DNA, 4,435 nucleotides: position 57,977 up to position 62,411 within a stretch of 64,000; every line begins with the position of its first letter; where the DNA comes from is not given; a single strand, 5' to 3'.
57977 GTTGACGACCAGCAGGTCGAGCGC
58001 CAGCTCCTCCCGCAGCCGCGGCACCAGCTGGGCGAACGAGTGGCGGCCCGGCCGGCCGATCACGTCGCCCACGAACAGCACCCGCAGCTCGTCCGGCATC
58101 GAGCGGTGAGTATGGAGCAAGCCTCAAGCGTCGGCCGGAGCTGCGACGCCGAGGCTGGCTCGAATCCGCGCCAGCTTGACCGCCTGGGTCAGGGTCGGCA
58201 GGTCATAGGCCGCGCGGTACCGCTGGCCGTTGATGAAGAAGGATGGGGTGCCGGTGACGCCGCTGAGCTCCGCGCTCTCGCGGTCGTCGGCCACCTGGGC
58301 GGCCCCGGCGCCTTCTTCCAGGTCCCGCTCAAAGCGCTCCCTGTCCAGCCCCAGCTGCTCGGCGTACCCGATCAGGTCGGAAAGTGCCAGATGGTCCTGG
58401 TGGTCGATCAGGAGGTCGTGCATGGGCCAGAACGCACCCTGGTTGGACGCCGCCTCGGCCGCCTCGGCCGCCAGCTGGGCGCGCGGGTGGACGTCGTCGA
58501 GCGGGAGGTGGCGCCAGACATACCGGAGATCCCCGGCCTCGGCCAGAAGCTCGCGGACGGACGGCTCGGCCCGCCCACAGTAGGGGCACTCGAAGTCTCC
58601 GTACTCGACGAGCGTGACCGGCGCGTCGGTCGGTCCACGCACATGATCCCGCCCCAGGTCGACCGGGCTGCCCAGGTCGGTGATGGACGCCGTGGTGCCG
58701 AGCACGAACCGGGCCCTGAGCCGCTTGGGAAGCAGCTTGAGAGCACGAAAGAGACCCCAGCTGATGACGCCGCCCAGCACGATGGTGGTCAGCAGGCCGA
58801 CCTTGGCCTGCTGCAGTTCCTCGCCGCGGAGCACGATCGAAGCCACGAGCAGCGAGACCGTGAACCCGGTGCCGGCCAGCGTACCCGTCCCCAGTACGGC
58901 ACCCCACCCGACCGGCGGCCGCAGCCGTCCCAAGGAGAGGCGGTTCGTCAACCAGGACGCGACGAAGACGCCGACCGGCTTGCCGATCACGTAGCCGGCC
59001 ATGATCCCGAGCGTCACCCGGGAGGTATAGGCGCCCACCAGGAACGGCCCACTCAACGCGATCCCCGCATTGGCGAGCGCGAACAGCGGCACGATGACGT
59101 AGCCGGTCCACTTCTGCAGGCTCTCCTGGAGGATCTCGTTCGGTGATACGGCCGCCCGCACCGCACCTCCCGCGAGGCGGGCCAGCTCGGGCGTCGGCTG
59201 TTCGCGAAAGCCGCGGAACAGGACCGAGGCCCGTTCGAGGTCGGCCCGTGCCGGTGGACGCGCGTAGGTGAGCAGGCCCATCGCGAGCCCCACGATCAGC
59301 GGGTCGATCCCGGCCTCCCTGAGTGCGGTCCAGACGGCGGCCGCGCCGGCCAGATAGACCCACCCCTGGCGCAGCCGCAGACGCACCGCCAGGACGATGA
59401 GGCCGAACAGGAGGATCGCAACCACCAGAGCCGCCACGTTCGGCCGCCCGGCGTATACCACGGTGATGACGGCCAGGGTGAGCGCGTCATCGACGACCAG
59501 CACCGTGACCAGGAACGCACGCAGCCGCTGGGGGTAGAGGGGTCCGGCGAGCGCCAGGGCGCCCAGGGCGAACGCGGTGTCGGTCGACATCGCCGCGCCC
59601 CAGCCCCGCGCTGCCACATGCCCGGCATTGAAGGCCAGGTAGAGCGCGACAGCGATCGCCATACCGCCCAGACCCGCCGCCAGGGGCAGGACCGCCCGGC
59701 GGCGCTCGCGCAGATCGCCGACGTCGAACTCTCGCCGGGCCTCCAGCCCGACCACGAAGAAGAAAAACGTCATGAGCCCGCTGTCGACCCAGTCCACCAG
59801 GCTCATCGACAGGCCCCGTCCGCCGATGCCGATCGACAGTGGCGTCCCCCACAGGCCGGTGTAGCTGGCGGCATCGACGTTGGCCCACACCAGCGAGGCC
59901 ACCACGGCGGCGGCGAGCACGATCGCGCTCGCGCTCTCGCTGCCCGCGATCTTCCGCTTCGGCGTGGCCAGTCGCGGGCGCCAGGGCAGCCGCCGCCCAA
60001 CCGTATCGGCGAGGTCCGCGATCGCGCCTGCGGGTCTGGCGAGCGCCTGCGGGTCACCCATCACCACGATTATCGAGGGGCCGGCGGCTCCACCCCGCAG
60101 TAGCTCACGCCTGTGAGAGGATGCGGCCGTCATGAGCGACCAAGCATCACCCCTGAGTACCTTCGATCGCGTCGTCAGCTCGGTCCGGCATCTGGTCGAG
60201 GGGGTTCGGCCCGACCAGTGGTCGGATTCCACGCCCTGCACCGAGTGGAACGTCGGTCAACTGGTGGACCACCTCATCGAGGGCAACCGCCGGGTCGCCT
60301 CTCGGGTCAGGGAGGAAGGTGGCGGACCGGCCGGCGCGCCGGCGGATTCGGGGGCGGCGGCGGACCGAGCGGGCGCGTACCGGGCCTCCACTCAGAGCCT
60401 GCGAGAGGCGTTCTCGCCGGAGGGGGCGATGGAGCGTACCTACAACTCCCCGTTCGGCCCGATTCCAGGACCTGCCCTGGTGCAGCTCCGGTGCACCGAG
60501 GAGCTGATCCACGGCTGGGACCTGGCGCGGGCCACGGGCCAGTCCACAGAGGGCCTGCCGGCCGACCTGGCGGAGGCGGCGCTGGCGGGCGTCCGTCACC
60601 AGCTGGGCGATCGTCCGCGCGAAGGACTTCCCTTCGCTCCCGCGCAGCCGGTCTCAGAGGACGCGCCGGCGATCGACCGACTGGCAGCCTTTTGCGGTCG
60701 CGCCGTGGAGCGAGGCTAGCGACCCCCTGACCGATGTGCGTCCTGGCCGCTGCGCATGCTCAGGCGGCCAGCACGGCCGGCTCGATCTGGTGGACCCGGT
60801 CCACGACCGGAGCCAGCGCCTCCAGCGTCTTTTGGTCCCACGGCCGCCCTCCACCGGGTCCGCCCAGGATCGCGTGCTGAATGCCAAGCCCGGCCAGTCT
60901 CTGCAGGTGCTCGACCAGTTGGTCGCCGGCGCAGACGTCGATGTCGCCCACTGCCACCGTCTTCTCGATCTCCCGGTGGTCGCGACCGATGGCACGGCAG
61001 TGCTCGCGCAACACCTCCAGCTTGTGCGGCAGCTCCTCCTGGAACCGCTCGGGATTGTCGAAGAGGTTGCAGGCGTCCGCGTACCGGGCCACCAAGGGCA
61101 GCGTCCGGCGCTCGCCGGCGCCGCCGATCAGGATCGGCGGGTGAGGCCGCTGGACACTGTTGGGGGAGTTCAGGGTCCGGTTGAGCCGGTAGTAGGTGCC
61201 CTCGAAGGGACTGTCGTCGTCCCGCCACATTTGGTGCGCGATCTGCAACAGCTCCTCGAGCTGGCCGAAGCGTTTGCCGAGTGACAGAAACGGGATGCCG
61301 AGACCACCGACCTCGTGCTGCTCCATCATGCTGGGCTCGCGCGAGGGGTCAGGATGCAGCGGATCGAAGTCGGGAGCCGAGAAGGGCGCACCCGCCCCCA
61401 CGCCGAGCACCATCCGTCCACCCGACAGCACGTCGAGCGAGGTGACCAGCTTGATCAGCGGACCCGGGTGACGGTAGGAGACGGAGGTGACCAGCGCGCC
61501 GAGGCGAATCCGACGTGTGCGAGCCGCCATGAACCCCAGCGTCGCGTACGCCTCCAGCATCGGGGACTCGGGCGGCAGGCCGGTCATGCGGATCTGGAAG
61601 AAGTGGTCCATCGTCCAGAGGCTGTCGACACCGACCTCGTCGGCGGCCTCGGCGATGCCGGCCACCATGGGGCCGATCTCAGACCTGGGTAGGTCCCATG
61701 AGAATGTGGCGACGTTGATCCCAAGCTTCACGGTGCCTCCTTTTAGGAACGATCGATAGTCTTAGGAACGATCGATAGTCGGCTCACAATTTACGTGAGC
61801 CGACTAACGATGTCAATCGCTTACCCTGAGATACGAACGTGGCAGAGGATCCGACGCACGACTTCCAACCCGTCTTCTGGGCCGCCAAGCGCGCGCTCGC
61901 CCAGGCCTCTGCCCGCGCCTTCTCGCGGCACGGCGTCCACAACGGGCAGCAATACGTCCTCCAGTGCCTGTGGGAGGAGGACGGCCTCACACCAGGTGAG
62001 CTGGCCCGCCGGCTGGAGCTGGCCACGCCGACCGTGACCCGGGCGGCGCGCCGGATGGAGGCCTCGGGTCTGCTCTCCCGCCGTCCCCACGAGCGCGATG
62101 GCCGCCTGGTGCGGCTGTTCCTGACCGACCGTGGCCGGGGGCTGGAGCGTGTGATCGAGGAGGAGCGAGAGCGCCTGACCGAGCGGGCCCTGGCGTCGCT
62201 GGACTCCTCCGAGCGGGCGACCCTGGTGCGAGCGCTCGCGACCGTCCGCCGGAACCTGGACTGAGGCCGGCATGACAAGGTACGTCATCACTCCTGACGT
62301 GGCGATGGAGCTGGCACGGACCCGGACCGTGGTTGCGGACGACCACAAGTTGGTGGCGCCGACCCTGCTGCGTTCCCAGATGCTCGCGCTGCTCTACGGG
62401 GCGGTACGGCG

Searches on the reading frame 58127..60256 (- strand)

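Call 15: search_protein_families(library=pfam, proteins=[window:58127-60256:-], max_evalue=0.001)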
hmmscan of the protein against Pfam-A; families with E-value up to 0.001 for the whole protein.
window:58127-60256:- (710 aa): 3 families
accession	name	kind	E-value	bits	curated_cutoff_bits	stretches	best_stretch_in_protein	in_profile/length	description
PF06965.17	Na_H_antiport_1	-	3.7e-107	358.9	23.5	1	103-500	3-371/374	Na+/H+ antiporter 1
PF13462.12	Thioredoxin_4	-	4.4e-25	89.2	23.2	1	536-693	4-163/165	Thioredoxin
PF01323.26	DSBA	-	2.9e-19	70.1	25.6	1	548-693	1-190/191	DSBA-like thioredoxin domain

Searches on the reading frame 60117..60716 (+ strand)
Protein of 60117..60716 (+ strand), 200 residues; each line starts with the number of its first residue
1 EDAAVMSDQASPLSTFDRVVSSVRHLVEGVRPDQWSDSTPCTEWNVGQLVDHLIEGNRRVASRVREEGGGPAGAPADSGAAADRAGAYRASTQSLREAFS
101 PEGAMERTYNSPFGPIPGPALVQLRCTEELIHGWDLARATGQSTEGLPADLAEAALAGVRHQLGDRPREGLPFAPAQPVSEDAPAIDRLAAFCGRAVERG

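Call 15: search_protein_families(library=pfam, proteins=[window:60117-60716:+], max_evalue=0.001)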
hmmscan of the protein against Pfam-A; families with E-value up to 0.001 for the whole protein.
window:60117-60716:+ (200 aa): 2 families
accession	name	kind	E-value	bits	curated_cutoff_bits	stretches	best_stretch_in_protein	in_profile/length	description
PF11716.13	MDMPI_N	-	2e-14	54.9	24.2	1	20-137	5-140/140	Mycothiol maleylpyruvate isomerase N-terminal domain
PF12867.12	DinB_2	-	5.4e-08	33.8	24.8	1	16-133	2-125/128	DinB superfamily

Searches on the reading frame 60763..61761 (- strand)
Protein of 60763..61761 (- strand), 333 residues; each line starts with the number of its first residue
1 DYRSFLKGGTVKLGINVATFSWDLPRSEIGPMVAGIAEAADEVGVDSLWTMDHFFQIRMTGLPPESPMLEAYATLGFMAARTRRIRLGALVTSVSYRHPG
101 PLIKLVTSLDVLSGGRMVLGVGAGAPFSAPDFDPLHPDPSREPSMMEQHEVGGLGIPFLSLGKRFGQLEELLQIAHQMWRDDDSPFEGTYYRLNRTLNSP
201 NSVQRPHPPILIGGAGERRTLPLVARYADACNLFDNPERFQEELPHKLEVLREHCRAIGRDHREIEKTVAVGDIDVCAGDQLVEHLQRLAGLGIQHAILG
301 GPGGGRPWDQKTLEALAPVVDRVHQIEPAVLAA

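Call 15: search_protein_families(library=pfam, proteins=[window:60763-61761:-], max_evalue=0.001)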
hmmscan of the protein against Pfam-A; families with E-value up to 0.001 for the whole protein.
window:60763-61761:- (333 aa): 1 family
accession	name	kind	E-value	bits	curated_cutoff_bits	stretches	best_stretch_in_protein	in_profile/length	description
PF00296.26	Bac_luciferase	-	4.7e-33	115.3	27.9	1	35-270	27-225/314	Luciferase-like monooxygenase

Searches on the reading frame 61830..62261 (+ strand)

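Call 15: search_protein_families(library=pfam, proteins=[window:61830-62261:+], max_evalue=0.001)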
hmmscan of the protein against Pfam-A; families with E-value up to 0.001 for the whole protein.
window:61830-62261:+ (144 aa): 9 families
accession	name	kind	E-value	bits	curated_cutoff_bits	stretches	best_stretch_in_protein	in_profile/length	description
PF01047.28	MarR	-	1.4e-16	60.6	24.6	1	43-94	8-59/59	MarR family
PF12802.13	MarR_2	-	8.4e-12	45.5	27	1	50-92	17-60/61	MarR family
PF13412.12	HTH_24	-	6e-08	32.6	21.9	1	43-82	8-47/48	Winged helix-turn-helix DNA-binding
PF09339.16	HTH_IclR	-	1.4e-05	25.2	22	1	43-86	8-52/52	IclR helix-turn-helix domain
PF22381.2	Staph_reg_Sar_Rot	-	1.7e-05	25.2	27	1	39-104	15-80/85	Transcriptional regulator SarA/Rot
PF13545.12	HTH_Crp_2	-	4.6e-05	23.7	27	1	53-85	23-56/70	Crp-like helix-turn-helix domain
PF21863.2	HTH_67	-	4.6e-05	23.6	27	1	33-142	165-260/268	Helix-turn-helix family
PF12840.13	HTH_20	-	5.4e-05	23.5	27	1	43-82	9-48/51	Helix-turn-helix domain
PF13551.12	HTH_29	-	0.00039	20.9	28.1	1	50-93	9-53/64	Winged helix-turn helix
